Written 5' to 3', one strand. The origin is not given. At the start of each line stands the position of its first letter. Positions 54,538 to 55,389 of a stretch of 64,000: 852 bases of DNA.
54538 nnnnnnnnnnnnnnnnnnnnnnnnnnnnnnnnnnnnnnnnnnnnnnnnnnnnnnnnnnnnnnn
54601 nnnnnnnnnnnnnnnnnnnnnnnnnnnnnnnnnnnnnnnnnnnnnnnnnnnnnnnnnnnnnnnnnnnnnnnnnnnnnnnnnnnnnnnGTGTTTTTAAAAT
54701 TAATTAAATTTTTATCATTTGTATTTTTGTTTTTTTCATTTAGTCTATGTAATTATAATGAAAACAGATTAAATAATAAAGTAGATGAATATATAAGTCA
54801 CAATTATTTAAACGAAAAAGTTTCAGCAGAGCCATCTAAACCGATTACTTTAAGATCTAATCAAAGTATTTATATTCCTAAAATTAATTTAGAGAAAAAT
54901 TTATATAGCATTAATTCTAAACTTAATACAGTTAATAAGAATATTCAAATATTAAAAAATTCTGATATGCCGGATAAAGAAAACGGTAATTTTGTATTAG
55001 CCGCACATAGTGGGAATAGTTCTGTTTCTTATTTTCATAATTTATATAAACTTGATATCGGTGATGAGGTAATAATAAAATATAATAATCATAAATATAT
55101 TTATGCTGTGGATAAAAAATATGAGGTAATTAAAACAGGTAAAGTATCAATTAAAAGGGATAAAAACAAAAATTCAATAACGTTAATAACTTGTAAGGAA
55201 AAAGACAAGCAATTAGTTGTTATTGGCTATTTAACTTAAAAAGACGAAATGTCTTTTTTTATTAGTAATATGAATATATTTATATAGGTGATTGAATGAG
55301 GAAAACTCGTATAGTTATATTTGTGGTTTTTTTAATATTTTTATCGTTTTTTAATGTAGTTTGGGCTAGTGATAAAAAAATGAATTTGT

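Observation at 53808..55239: Thioester-domain-like adhesin and its neighbouring sortase with a non-LPXTG (VPDTG) sorting signal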

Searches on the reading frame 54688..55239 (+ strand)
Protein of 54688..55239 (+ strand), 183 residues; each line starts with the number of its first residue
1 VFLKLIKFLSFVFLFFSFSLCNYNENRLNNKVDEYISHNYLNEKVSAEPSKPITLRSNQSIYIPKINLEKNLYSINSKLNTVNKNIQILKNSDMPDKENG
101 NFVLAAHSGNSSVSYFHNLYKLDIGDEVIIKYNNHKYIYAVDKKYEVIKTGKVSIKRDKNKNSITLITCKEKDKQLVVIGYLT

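Call 3: search_protein_families(library=pfam, proteins=[window:54688-55239:+], max_evalue=1)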
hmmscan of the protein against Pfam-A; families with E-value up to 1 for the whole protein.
window:54688-55239:+ (183 aa): 2 families
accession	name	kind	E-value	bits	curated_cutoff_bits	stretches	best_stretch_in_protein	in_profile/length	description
PF04203.18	Sortase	-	8.9e-20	71.1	26.6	1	61-180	1-122/125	Sortase domain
PF18141.7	UPF1_1B_dom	-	0.15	12.5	28.5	1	118-166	30-71/93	RNA helicase UPF1, 1B domain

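Call 4: search_protein_families(library=ncbifam, proteins=[window:54688-55239:+], max_evalue=1)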
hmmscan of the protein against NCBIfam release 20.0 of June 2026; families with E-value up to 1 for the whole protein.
window:54688-55239:+ (183 aa): 8 families
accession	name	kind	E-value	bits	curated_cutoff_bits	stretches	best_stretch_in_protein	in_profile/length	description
NF033745.1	class_C_sortase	subfamily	8.2e-19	68.2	160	1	22-170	54-205/220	class C sortase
TIGR01076.1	sortase_fam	subfamily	3.4e-15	56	39.35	1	61-171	3-113/136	sortase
NF033747.1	class_E_sortase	subfamily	2.2e-13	50.6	160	1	13-172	18-192/211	class E sortase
NF058671.1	sortase_SrtD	exception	5.9e-12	45.6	140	1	34-169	36-168/187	class D sortase, LPxTATN-specific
NF033746.1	class_D_sortase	subfamily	1.4e-10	41.1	165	1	60-169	12-114/135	class D sortase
TIGR03784.1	marine_sortase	equivalog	0.0001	22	158.25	1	97-169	88-156/174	class GN sortase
NF033748.1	class_F_sortase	subfamily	0.0026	17.4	166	1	98-170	58-134/155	class F sortase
NF002703.0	PRK02507.1-1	subfamily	0.0027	17.1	526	1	61-171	57-166/447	proton extrusion protein PcxA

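Call 7: search_solved_structures(query=window:54688-55236:+, max_evalue=0.01, show_alignments=3)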
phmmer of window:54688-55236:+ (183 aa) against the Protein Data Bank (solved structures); distinct sequences matched with E-value up to 0.01: 19.
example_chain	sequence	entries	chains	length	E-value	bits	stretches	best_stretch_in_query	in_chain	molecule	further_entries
4d70_A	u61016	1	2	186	1.6e-08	37.9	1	63-178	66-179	SORTASE FAMILY PROTEIN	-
2kw8_A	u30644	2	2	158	3.1e-08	36.9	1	61-181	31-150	LPXTG-site transpeptidase family protein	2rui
4d7w_A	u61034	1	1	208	3.5e-07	33.5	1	60-170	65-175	SORTASE FAMILY PROTEIN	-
4g1j_A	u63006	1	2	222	8.1e-06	29.1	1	60-170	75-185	Sortase family protein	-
3rbi_A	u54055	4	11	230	8.8e-06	28.9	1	60-170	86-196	Sortase family protein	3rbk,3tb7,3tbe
24rr_A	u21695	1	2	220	1.2e-05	28.5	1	59-170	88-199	Ebp pilus assembly class C sortase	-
6ixz_A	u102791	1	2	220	4.8e-05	26.5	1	60-170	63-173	Sortase family protein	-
7d6p_A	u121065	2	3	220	5.3e-05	26.4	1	39-170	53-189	Sortase family protein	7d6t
3rbj_A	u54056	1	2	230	7e-05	26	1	60-150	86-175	Sortase family protein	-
8t28_A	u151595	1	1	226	0.00016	24.8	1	61-170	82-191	Class C sortase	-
6bwe_A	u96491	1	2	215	0.00027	24.1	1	59-170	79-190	Putative fimbrial associated sortase-like protein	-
7cg9_A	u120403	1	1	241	0.00028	24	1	45-170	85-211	Class C sortase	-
5k9a_A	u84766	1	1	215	0.00033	23.8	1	59-170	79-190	Putative fimbrial associated sortase-like protein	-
8gmx_A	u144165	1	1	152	0.00066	22.8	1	61-170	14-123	Class C sortase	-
3re9_A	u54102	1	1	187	0.0019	21.3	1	24-169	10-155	Sortase-like protein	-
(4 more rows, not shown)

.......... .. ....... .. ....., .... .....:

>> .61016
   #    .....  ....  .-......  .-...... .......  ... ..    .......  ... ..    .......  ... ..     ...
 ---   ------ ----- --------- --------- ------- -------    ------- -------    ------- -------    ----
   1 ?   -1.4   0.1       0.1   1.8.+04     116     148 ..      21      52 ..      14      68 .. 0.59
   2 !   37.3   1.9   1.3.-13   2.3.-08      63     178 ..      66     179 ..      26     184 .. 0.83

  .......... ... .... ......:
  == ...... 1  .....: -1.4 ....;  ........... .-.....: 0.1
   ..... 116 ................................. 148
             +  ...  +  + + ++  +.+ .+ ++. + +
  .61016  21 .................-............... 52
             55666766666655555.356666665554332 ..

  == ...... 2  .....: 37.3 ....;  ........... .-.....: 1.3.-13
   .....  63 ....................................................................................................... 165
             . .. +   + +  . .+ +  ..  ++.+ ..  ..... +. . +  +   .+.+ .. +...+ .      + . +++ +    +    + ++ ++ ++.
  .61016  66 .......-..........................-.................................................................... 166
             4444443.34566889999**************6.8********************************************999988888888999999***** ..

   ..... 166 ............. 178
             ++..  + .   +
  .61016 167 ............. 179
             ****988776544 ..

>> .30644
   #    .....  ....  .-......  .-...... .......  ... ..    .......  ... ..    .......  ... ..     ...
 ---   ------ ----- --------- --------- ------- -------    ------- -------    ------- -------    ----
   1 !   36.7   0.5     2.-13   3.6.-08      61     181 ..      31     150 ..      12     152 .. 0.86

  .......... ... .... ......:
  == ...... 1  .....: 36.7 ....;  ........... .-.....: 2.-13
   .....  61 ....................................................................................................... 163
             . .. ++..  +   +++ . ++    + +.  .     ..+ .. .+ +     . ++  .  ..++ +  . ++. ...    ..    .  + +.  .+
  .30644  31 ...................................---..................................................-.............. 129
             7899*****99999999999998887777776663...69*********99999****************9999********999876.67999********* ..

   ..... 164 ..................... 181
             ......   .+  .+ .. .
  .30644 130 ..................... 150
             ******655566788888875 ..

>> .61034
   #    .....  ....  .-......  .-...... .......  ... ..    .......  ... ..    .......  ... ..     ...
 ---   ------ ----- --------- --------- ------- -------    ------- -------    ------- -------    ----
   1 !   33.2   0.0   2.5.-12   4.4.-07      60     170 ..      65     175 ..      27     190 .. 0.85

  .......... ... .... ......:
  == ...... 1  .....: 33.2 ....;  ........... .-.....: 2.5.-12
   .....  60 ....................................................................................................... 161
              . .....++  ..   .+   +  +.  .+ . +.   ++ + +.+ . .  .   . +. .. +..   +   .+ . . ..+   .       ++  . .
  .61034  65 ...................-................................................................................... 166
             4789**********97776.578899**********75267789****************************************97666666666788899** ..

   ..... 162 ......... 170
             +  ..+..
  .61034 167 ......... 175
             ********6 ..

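Call 13: find_homologous_proteins(query=window:54688-55236:+)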
Query window:54688-55236:+ (183 aa): 303 proteins with E <= 0.001 among 411 candidates; the best 120 are listed.
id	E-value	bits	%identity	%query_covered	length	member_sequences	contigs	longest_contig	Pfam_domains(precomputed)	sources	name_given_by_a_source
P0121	6.9e-111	386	100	100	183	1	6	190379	PF04203.19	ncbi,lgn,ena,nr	ncbi:MAG: sortase [Bacilli bacterium]|nr:sortase [Bacilli bacterium]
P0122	1.0e-74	268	70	100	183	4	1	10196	PF04203.19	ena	-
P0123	1.2e-61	226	65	92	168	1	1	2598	PF04203.19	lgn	-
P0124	2.6e-57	211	59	100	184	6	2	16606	PF04203.19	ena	-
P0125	2.2e-51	192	54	99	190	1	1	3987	PF04203.19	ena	-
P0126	4.9e-51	191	70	67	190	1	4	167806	PF04203.19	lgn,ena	-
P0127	6.2e-51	191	54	99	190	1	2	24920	PF04203.19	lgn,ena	-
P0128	7.5e-50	187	70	67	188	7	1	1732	PF04203.19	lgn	-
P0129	7.7e-49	184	56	99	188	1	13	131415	PF04203.19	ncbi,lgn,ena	-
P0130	1.9e-48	182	55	100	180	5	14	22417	PF04203.19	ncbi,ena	-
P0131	2.9e-48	182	67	68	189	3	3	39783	PF04203.19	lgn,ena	-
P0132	3.6e-48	182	51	100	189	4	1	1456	PF04203.19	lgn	-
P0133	3.8e-48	182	69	67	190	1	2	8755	PF04203.19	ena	-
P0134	4.2e-48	181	57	100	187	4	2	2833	PF04203.19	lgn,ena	-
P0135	7.3e-48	181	51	100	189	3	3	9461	PF04203.19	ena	-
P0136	1.9e-47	179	51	100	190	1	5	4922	PF04203.19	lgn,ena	-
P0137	4.3e-47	178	53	100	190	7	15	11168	PF04203.19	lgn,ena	-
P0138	4.7e-47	178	51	99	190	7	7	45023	PF04203.19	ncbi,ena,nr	ncbi:MAG: sortase [Bacilli bacterium]|nr:sortase [Bacilli bacterium]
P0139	6.1e-47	178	69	67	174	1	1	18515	PF04203.19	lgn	-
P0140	6.7e-47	177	69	67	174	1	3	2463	PF04203.19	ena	-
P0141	7.6e-47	177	54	99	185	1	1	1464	PF04203.19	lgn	-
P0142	2.1e-46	176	53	97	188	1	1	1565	PF04203.19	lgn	-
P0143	6.7e-46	174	55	99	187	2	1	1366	PF04203.19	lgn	-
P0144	1.6e-45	173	52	99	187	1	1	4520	PF04203.19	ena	-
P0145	1.7e-45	173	68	66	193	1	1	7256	PF04203.19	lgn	-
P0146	2.4e-45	172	50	100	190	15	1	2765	PF04203.19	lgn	-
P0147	9.4e-45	170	53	100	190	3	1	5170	PF04203.19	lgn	-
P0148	2.8e-42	162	66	67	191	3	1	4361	PF04203.19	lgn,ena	-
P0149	2.4e-41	159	68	67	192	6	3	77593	PF04203.19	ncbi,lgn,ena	-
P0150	4.1e-41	159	66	67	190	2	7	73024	PF04203.19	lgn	-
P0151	1.0e-40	157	65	66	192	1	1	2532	PF04203.19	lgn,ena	-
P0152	3.1e-40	156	62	67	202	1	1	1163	PF04203.19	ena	-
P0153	9.1e-40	154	60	73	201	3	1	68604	PF04203.19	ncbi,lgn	-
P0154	2.3e-39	153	62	66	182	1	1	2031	PF04203.19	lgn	-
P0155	7.3e-39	151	60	70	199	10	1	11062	PF04203.19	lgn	-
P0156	6.1e-38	148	48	93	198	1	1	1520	PF04203.19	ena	-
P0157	7.3e-38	148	59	70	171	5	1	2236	PF04203.19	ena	-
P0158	1.5e-37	147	63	67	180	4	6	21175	PF04203.19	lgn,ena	-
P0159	2.8e-37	146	68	55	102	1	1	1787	PF04203.19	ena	-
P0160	2.4e-35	140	48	93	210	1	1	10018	PF04203.19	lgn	-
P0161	3.2e-35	139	50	84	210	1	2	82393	PF04203.19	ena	-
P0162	3.3e-35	139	56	83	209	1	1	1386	PF04203.19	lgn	-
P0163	3.5e-35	139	50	84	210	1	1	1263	PF04203.19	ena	-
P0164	3.7e-35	139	51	84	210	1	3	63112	PF04203.19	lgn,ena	-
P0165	4.8e-35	139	50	84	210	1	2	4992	PF04203.19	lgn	-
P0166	8.6e-35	138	55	83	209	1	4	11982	PF04203.19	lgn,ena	-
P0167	8.7e-35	138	55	83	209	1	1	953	PF04203.19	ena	-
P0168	9.4e-35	138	48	98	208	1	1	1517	PF04203.19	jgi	jgi:LPXTG-site transpeptidase (sortase) family protein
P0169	1.2e-34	138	55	83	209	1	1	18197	PF04203.19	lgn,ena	-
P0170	1.5e-34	137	61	66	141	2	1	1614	PF04203.19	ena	-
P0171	3.2e-34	136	51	82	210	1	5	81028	PF04203.19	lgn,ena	-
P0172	3.4e-34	136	44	99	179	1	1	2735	PF04203.19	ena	-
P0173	3.4e-34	136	55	83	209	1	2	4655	PF04203.19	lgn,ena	-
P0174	3.4e-34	136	63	66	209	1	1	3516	PF04203.19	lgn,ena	-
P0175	6.4e-34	135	60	66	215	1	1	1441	PF04203.19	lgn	-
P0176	7.6e-34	135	60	66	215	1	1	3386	PF04203.19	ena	-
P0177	1.2e-33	134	54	83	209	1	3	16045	PF04203.19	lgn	-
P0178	2.0e-33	134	44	96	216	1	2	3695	PF04203.19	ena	-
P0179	2.2e-33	134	59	66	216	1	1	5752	PF04203.19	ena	-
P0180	2.6e-33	133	59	66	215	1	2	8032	PF04203.19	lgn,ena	-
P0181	2.6e-33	133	59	66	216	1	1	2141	PF04203.19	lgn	-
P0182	2.7e-33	133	59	66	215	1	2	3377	PF04203.19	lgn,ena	-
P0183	3.2e-33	133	54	83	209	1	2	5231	PF04203.19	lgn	-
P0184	3.3e-33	133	58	64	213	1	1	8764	PF04203.19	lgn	-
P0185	4.0e-33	133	53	77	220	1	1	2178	PF04203.19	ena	-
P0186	4.3e-33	133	48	92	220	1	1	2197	PF04203.19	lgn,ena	-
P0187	6.2e-33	132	57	70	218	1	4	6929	PF04203.19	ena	-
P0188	1.5e-32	131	61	61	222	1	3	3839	PF04203.19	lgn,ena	-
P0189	2.9e-32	130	44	97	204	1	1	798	PF04203.19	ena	-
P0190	3.1e-32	130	43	96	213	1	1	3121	PF04203.19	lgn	-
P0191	3.3e-32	130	54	77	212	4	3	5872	PF04203.19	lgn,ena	-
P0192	3.9e-32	129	50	87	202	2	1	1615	PF04203.19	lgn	-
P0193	5.0e-32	129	56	66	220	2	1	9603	PF04203.19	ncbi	-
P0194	9.5e-32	128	61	64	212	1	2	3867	PF04203.19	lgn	-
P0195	1.1e-31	128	60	67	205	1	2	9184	PF04203.19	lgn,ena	-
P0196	1.7e-31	127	57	66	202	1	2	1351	PF04203.19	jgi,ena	-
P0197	2.7e-31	127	47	95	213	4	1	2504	PF04203.19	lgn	-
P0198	3.5e-31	126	59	69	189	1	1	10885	PF04203.19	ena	-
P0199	5.5e-31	126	55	66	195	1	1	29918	PF04203.19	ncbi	-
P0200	5.7e-31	126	53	66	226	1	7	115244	PF04203.19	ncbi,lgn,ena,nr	ncbi:MAG: sortase [Bacilli bacterium]|nr:sortase [Bacilli bacterium]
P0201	5.7e-31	126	56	64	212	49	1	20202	PF04203.19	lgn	-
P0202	6.4e-31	125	60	66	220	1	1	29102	PF04203.19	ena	-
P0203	6.6e-31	125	42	96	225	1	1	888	PF04203.19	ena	-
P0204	7.0e-31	125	50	85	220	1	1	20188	PF04203.19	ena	-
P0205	7.4e-31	125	51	73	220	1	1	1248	PF04203.19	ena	-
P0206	9.3e-31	125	41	96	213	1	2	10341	PF04203.19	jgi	-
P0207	1.4e-30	124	58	67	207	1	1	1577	PF04203.19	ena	-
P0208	1.8e-30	124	57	68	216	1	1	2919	PF04203.19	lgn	-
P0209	2.0e-30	124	55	66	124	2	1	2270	PF04203.19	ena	-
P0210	2.1e-30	124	58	67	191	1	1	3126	PF04203.19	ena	-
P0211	2.3e-30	124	59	67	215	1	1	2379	PF04203.19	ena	-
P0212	2.4e-30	124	58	67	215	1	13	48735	PF04203.19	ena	-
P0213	2.4e-30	124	51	77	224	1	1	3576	PF04203.19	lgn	-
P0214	2.4e-30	124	58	67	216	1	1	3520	PF04203.19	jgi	-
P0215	2.6e-30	123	58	66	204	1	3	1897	PF04203.19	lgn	-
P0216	2.9e-30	123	59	67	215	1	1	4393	PF04203.19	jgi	-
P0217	3.3e-30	123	58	67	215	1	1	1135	PF04203.19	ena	-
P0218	3.5e-30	123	54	64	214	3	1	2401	PF04203.19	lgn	-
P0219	3.8e-30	123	56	66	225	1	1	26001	PF04203.19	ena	-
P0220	4.0e-30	123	58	67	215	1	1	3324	PF04203.19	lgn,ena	-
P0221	4.2e-30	123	55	64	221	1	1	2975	PF04203.19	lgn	-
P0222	4.2e-30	123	56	66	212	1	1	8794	PF04203.19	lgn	-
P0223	4.4e-30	123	58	67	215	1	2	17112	PF04203.19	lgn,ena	-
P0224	4.6e-30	123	54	68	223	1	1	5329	PF04203.19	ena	-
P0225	5.8e-30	122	54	67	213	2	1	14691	PF04203.19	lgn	-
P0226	6.1e-30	122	53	66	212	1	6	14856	PF04203.19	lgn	-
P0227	6.2e-30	122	41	93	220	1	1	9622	PF04203.19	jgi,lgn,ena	-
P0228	6.4e-30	122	51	83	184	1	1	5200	PF04203.19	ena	-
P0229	6.6e-30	122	58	67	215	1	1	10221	PF04203.19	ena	-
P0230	6.9e-30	122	58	66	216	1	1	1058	PF04203.19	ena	-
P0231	7.2e-30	122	58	67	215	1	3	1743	PF04203.19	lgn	-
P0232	7.2e-30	122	58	67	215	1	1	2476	PF04203.19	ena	-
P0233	7.5e-30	122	58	65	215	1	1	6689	PF04203.19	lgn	-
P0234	8.1e-30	122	58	65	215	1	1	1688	PF04203.19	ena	-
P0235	8.7e-30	122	51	77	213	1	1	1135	PF04203.19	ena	-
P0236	1.1e-29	121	58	67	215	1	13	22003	PF04203.19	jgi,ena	-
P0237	1.1e-29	121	58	67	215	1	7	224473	PF04203.19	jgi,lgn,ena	-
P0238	1.2e-29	121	57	67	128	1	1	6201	PF04203.19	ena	-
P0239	1.2e-29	121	54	72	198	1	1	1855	PF04203.19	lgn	-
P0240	1.4e-29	121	57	66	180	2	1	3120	PF04203.19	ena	-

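Call 24: find_related_loci(query=A2, collection=genome_contigs, flank=6000)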
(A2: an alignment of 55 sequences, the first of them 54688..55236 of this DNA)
Query A2 (183 aa) in genome_contigs; peptide patterns used: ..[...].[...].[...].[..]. (x = any residue, [..] = any of these).
599 stretches matched a pattern (row limit reached: there are more); 583 encode a relative of the query (tblastn E <= 1e-3); the best 80 are kept; 80 distinct loci.
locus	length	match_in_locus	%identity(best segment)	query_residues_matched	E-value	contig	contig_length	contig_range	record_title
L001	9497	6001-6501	58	12-183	2e-54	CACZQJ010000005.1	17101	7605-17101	MAG: uncultured Erysipelotrichaceae bacterium isolate RUG12855 genome assembly, contig: RUG12855_asm_5, whole genome sho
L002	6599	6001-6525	52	6-183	9e-53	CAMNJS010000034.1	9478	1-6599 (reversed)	MAG: uncultured Firmicutes bacterium isolate SRR873596_bin.94_metaWRAP_v1.3_MAG genome assembly, contig: NODE.18227_leng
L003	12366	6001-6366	68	61-182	9e-47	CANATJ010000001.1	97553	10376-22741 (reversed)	MAG TPA_asm: uncultured Firmicutes bacterium isolate SRR14836549_bin.6_metawrap_v1.3_MAG genome assembly, contig: NODE.1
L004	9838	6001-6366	65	61-182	4e-47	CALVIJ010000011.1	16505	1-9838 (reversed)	MAG: uncultured Bacilli bacterium isolate BRZ_T__bin41 genome assembly, contig: BRZ_T__NODE_5264_length_16505_cov_4.0166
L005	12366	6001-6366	64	61-182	4e-46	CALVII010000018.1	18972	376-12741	MAG: uncultured Bacilli bacterium isolate BRZ_PP__bin46 genome assembly, contig: BRZ_PP__NODE_2826_length_18972_cov_10.4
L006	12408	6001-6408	60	54-183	2e-45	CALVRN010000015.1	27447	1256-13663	MAG: uncultured Bacilli bacterium isolate BRZ_ID__bin45 genome assembly, contig: BRZ_ID__NODE_2470_length_27447_cov_26.8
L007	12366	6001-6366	65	61-182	5e-45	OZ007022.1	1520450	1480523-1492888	MAG: uncultured Bacilli bacterium isolate 6730_HET_VAC_s0.ctg000451l_hifiasm_large MAG genome assembly, chromosome: 1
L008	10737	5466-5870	60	50-182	2e-44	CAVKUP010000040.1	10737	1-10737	bacterium isolate G02631-L1_cleanbin_000029 genome assembly, contig: Spades_G02631-L1_contig_2431, whole genome shotgun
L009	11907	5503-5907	60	50-182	1e-44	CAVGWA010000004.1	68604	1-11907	Oscillospiraceae bacterium isolate G02652-L1_cleanbin_000038 genome assembly, contig: Spades_G02652-L1_contig_190, whole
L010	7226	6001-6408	58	54-183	1e-44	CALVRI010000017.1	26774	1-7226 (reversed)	MAG: uncultured Bacilli bacterium isolate BRZ_LG__bin9 genome assembly, contig: BRZ_LG__NODE_1886_length_26774_cov_21.38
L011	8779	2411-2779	63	60-182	1e-44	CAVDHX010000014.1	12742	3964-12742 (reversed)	Sphaerochaetaceae bacterium isolate SRR8978504_cleanbin_000001 genome assembly, contig: Spades_SRR8978504_contig_195, wh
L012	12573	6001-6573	44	2-182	2e-44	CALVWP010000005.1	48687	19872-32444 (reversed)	MAG: uncultured Bacilli bacterium isolate E40__bin28 genome assembly, contig: E40__k127_4528498, whole genome shotgun se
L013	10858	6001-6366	60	61-182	1e-43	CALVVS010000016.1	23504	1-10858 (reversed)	MAG: uncultured Bacilli bacterium isolate BRZ_EQ__bin60 genome assembly, contig: BRZ_EQ__NODE_3520_length_23504_cov_9.16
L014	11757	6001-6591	43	2-182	2e-43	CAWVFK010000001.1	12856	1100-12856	MAG: Candidatus Coprosoma sp. isolate metabat2_XCR1_HET_6734_bwa.88 MAG genome assembly, contig: k87_118822, whole genom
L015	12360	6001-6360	60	61-180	8e-43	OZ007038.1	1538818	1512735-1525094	MAG: uncultured Bacilli bacterium isolate 6755_HET_CTRL_contig_17442_metaflye_circ MAG genome assembly, chromosome: 1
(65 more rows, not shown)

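Call 29: predict_structure(alignment_id=A2)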
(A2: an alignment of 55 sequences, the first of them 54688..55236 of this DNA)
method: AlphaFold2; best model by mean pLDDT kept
length: 183 residues; sequences in the alignment: 55
mean_pLDDT: 84.8   pTM: 0.70
mean pLDDT of the five models: 84.8, 84.5, 84.1, 84.1, 82.3
residues with pLDDT >= 90: 126; 70-90: 21; 50-70: 10; < 50: 26
segments of 3 or more residues with pLDDT < 50: 28-33, 37-54
pLDDT, mean of each block of 10 residues (from residue 1): 92 87 55 46 39 61 98 93 94 97 94 92 98 97 96 92 97 95 98
secondary structure, 60 per line:
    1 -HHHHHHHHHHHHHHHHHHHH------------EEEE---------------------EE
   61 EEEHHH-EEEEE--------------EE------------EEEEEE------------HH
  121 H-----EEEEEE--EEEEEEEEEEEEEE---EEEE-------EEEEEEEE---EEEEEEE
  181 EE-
elements in order: H2-21 E34-37 E59-63 E68-72 E101-106 E127-132 E135-148 E152-155 E163-170 E174-182
